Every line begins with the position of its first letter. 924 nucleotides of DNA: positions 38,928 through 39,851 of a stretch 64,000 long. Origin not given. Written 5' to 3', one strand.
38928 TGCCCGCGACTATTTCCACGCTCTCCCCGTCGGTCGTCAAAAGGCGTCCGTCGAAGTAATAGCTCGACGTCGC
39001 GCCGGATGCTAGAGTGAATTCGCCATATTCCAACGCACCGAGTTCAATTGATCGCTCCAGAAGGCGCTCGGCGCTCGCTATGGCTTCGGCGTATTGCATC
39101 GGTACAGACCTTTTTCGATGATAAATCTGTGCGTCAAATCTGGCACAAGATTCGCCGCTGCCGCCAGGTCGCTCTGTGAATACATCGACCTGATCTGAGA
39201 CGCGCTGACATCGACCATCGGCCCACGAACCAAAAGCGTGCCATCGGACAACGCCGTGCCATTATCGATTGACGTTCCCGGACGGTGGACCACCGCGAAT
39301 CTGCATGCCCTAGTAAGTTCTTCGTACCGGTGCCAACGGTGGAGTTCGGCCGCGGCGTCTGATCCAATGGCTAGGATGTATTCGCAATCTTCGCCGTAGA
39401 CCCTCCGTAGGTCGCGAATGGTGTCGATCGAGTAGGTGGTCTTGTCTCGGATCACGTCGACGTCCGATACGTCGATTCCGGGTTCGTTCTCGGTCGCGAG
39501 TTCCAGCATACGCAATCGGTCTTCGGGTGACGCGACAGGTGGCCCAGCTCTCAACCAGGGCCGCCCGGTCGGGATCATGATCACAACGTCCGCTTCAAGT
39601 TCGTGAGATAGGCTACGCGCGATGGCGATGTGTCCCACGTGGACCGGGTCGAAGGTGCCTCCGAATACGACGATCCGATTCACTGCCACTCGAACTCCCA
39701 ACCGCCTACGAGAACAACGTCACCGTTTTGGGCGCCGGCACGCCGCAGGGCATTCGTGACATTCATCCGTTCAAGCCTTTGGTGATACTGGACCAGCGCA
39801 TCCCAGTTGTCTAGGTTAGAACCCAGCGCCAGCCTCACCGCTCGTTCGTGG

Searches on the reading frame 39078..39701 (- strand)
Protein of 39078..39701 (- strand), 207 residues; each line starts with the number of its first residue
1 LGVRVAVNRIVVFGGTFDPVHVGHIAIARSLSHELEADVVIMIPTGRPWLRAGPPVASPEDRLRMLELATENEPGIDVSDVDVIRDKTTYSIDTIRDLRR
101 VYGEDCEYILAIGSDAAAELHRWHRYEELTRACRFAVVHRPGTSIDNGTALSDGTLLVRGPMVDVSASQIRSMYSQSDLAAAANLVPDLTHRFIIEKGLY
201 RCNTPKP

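Call 74: search_protein_families(library=pfam, proteins=[window:39078-39701:-], max_evalue=0.00001)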
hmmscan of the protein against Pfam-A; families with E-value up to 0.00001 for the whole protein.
window:39078-39701:- (207 aa): 1 family
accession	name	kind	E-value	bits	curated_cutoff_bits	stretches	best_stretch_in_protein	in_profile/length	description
PF01467.32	CTP_transf_like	-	4.5e-24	85.6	21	1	12-172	1-132/133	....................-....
